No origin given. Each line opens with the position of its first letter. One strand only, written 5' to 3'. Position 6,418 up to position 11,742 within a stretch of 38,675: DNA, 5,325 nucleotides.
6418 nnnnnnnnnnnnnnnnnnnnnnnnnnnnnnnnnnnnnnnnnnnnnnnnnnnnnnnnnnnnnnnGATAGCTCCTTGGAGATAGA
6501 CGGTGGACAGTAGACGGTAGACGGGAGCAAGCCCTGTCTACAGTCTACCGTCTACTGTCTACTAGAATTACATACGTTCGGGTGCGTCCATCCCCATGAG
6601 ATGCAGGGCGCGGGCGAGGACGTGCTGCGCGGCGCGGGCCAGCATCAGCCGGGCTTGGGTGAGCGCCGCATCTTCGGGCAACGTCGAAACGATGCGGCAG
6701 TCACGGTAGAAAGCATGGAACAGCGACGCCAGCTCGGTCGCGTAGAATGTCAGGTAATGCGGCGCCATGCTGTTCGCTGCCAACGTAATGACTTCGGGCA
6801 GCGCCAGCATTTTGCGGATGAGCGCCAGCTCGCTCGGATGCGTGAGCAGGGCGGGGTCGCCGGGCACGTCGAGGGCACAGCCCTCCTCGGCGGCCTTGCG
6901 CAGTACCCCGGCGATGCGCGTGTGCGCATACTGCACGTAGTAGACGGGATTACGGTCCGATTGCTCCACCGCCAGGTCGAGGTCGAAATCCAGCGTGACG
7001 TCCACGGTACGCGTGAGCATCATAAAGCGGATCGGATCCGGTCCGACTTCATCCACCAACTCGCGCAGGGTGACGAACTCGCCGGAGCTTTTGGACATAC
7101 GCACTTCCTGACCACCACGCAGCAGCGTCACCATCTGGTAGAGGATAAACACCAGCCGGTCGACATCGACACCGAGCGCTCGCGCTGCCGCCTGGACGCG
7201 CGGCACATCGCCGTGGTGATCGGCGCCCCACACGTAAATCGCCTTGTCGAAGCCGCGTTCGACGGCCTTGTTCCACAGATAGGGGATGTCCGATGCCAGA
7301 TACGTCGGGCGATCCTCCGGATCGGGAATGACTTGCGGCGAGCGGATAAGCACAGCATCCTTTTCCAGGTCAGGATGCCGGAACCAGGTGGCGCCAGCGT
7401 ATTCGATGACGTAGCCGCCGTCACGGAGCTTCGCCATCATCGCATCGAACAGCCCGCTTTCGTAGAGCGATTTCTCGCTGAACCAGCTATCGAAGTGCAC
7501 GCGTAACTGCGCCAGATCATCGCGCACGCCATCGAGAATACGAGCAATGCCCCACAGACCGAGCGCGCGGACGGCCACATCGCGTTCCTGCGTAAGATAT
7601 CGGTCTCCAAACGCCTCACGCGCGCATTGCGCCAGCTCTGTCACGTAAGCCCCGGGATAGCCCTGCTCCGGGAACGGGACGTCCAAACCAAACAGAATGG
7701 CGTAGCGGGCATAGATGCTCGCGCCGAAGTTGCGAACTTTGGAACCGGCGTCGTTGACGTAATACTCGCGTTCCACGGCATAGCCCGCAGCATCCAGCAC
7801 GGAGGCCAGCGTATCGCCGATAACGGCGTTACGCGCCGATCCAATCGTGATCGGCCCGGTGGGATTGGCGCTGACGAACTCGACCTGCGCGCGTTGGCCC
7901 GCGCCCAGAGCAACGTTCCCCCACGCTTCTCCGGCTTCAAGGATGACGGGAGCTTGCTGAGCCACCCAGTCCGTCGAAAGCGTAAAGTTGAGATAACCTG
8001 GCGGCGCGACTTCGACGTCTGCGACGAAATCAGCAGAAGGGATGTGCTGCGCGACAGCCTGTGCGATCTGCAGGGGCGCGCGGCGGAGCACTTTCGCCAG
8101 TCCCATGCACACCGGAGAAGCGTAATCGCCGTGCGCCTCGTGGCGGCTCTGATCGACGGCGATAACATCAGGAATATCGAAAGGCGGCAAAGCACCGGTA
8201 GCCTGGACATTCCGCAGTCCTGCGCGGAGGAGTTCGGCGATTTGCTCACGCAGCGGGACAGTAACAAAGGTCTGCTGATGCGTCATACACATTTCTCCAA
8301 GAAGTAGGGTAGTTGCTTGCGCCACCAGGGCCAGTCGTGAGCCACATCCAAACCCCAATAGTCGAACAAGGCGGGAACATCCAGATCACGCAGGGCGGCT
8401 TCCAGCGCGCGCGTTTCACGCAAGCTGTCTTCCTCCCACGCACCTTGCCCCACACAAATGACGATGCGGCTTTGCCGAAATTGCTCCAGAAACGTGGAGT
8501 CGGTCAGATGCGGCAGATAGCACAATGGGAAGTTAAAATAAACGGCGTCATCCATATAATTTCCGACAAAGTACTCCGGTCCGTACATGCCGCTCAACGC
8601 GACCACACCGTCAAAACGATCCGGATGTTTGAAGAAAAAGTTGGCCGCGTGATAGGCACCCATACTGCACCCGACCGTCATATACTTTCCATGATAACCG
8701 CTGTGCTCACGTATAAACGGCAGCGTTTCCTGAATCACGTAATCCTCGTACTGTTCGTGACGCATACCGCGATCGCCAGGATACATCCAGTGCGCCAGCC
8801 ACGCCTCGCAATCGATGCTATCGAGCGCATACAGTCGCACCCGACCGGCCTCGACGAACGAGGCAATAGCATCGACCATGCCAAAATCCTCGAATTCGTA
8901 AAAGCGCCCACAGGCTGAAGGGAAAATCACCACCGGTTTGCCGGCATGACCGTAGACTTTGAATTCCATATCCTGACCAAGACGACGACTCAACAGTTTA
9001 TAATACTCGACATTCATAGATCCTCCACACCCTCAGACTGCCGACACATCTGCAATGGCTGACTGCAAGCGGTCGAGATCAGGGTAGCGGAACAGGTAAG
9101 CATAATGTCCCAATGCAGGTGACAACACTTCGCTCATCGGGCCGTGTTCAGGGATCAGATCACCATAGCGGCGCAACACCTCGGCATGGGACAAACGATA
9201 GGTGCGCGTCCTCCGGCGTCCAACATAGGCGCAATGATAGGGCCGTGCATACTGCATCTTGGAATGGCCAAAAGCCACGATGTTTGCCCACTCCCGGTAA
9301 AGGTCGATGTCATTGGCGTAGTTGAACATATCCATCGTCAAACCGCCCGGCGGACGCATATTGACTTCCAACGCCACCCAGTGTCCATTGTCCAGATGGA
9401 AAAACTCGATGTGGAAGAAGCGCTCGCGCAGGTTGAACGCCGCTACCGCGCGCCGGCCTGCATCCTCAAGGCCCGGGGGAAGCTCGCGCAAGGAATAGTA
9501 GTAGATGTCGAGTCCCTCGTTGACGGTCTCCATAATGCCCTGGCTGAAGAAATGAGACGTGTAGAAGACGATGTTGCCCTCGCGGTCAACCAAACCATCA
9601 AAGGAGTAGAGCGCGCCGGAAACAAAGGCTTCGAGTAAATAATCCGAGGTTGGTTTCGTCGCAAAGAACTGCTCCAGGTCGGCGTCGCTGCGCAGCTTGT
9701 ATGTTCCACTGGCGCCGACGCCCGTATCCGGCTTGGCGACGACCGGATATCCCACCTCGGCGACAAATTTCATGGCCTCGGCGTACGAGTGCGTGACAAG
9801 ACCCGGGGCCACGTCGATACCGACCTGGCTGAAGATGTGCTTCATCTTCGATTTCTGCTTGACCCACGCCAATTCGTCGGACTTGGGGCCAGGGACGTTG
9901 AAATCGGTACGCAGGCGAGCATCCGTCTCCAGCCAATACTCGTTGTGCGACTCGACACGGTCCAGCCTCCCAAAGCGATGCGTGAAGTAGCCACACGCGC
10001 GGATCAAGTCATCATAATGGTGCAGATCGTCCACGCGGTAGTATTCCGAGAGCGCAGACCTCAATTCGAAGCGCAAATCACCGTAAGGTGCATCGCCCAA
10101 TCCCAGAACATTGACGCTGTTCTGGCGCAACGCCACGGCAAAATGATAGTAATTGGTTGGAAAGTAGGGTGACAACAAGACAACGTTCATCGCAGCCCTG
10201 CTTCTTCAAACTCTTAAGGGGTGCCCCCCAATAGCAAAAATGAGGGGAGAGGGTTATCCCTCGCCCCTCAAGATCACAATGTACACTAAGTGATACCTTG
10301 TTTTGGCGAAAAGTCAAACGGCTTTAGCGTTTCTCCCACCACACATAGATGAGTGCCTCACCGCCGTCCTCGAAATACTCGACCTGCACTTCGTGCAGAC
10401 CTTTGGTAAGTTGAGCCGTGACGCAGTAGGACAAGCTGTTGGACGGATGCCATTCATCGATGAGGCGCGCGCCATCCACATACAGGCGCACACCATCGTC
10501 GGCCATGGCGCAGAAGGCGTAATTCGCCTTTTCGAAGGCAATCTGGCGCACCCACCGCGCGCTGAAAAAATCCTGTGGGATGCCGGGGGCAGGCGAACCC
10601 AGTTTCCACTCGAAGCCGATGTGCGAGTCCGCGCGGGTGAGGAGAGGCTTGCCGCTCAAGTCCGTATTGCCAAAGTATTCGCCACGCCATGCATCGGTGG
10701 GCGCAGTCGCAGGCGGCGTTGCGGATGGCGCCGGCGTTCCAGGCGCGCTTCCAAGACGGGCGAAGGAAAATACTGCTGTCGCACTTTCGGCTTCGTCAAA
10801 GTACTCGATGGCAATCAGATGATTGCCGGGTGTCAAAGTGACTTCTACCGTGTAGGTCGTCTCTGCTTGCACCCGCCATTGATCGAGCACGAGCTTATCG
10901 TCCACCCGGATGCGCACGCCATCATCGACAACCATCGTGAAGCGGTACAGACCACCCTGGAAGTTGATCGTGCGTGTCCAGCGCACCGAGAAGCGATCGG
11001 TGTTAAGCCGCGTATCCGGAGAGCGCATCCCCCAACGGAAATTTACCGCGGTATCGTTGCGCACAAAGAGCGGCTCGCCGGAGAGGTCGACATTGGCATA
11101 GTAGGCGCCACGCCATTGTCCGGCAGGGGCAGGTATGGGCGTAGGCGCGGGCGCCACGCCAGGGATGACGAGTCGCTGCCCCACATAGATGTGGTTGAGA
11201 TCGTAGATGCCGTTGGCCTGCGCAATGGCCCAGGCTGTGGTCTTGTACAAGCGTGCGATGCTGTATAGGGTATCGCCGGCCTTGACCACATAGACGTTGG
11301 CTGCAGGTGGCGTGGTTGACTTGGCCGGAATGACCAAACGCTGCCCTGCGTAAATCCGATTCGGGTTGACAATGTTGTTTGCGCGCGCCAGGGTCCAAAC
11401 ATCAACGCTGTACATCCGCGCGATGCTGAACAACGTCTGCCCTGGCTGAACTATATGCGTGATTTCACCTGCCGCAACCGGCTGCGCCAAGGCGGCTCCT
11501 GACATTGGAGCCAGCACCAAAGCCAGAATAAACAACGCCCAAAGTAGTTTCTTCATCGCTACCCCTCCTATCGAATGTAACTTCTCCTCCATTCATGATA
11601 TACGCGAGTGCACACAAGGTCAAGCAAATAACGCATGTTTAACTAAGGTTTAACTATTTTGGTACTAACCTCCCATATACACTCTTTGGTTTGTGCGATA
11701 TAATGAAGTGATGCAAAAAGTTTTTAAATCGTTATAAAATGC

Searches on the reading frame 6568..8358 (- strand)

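Call 54: search_protein_families(library=pfam, proteins=[window:6568-8358:-], max_evalue=0.00001)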
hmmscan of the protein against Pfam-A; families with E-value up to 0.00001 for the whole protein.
window:6568-8358:- (596 aa): 3 families
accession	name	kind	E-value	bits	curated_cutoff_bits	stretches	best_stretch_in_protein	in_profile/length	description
PF05746.21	DALR_1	-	5.5e-31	107.5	22.3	1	475-596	1-117/117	DALR anticodon binding domain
PF03485.21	Arg_tRNA_synt_N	-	6.3e-20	72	21.5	1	40-127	3-85/85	Arginyl tRNA synthetase N terminal domain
PF00750.26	tRNA-synt_1d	-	9.8e-12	44.9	23.3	0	148-207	13-72/349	tRNA synthetases class I (R), catalytic domain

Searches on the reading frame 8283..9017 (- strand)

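Call 54: search_protein_families(library=pfam, proteins=[window:8283-9017:-], max_evalue=0.00001)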
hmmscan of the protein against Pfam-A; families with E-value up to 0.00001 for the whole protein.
window:8283-9017:- (244 aa): 2 families
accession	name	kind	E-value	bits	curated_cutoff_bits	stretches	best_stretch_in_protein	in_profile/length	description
PF00756.26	Esterase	-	4e-12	46.9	22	1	10-237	1-245/251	Putative esterase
PF00561.26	Abhydrolase_1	-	7.3e-08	32.8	25.8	1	74-149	32-109/245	alpha/beta hydrolase fold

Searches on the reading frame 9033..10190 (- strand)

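Call 54: search_protein_families(library=pfam, proteins=[window:9033-10190:-], max_evalue=0.00001)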
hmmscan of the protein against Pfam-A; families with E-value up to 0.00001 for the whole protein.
window:9033-10190:- (385 aa): 2 families
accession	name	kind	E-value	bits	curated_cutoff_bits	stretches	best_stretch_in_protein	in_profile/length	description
PF13535.11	ATP-grasp_4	-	9.3e-10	38.8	27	1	147-284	2-156/160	ATP-grasp domain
PF02786.22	CPSase_L_D2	-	1.7e-06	28.2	19.8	1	113-178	2-69/211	Carbamoyl-phosphate synthase L chain, ATP binding domain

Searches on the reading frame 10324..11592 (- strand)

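Call 54: search_protein_families(library=pfam, proteins=[window:10324-11592:-], max_evalue=0.00001)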
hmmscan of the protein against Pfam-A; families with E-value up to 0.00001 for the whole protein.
window:10324-11592:- (422 aa): 5 families
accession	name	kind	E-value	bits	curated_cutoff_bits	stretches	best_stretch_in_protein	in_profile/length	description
PF07691.17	PA14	-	1.1e-35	123.1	24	2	304-414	7-126/147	PA14 domain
PF01476.26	LysM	-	1.3e-34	118.3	20.9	2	101-144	1-43/43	LysM domain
PF23473.1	LysM3_LYK4_5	-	2.6e-09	37.5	29.3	0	101-144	5-47/48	LYK4/5 LysM3 domain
PF23472.1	LysM2_CERK1_LYK3_4_5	-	6.4e-07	29.6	27.4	0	101-144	8-54/56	LYK3/4/5 LysM2 domain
PF23446.1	LysM1_NFP_LYK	-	1.3e-06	29.6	36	0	52-90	16-55/60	NFP/LYK LysM1 domain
